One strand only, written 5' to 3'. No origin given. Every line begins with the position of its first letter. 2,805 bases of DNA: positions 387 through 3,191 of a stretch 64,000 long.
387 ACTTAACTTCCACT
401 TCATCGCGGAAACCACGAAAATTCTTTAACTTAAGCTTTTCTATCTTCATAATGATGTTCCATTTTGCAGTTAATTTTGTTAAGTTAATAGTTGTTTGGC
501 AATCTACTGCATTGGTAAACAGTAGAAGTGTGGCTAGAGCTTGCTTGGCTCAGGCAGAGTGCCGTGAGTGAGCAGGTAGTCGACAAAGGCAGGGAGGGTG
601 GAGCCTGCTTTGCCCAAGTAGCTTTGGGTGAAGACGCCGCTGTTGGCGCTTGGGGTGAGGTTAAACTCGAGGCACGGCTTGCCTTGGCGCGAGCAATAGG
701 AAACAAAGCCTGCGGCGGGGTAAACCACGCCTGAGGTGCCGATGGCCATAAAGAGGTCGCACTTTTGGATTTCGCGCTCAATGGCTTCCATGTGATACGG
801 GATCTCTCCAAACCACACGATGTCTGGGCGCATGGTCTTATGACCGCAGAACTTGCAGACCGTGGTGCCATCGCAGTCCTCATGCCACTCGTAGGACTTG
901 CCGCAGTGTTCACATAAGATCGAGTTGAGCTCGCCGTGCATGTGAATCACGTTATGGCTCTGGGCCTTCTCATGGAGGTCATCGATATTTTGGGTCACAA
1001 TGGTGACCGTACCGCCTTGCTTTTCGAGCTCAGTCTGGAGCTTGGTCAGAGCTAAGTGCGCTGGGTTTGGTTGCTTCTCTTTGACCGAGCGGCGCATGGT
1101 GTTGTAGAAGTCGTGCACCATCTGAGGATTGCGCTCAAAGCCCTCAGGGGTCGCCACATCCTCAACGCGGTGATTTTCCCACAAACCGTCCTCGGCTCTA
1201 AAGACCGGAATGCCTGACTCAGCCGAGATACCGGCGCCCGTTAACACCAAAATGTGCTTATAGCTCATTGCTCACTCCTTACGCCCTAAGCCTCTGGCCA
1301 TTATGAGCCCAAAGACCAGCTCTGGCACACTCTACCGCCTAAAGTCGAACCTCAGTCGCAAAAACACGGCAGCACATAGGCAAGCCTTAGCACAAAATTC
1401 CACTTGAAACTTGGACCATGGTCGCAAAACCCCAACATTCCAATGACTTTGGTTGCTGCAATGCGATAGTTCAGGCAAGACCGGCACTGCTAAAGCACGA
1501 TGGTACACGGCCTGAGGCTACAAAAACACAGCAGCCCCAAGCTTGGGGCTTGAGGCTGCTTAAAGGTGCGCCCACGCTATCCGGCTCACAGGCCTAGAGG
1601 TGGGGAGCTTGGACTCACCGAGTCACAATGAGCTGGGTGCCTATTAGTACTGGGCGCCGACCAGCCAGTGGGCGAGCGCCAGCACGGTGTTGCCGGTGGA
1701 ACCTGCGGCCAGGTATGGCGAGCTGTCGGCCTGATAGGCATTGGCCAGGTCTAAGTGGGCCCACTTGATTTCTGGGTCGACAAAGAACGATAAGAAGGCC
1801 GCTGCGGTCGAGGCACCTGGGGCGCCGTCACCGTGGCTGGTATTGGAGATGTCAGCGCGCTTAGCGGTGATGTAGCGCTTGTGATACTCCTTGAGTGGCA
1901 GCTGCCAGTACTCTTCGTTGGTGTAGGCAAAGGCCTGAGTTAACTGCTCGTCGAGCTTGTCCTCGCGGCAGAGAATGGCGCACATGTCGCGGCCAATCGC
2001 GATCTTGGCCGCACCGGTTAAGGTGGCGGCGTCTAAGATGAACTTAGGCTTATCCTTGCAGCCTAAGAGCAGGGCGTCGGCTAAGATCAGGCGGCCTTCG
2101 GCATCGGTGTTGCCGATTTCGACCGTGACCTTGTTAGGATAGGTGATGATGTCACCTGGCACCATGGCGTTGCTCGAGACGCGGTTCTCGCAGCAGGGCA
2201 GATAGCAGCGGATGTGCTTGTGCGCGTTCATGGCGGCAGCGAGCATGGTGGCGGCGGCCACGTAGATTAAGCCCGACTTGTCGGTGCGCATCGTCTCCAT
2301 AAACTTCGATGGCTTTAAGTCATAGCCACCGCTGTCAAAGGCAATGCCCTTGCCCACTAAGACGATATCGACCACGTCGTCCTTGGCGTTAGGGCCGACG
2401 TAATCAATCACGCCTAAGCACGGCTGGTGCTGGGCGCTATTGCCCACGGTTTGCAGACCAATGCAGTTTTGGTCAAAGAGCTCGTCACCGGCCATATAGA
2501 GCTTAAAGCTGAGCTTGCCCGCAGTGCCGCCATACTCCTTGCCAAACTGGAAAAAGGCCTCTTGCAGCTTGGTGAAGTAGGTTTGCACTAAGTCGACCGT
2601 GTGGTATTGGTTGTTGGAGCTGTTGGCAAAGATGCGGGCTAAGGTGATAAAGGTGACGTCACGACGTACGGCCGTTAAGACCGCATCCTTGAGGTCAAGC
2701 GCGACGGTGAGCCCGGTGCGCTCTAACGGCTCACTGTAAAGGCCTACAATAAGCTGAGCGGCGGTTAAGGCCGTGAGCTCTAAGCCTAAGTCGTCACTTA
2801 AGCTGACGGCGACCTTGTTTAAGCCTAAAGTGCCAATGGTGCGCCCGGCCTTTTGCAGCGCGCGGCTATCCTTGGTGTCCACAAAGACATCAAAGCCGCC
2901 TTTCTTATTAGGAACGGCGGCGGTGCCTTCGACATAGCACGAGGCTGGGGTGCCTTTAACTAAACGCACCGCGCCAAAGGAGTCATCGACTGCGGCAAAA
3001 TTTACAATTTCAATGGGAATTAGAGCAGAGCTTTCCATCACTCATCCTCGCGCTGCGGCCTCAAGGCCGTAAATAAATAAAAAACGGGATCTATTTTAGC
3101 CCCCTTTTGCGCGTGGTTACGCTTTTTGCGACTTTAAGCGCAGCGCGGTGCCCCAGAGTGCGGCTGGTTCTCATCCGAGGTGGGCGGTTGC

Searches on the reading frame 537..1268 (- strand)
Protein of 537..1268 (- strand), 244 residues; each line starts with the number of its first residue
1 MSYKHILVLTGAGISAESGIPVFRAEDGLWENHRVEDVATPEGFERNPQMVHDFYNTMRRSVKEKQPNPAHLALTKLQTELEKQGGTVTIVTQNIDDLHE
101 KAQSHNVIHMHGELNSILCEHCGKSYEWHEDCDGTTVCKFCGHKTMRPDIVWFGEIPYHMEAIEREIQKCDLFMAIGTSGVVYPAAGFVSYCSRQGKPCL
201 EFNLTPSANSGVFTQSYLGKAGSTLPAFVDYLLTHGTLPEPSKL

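Call 37: search_protein_families(library=pfam, proteins=[window:537-1268:-], max_evalue=0.001)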
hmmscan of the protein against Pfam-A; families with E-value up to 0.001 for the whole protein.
window:537-1268:- (244 aa): 1 family
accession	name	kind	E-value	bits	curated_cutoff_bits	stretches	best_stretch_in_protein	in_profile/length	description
PF02146.23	SIR2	-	3e-48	164.6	24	1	11-184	1-180/180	Sir2 family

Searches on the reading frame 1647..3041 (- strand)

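Call 37: search_protein_families(library=pfam, proteins=[window:1647-3041:-], max_evalue=0.001)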
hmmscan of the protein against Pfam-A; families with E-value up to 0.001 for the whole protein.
window:1647-3041:- (465 aa): 1 family
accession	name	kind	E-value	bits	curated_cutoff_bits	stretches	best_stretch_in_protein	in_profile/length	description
PF00883.26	Peptidase_M17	-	1.6e-81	274.4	25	1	176-456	32-309/310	Cytosol aminopeptidase family, catalytic domain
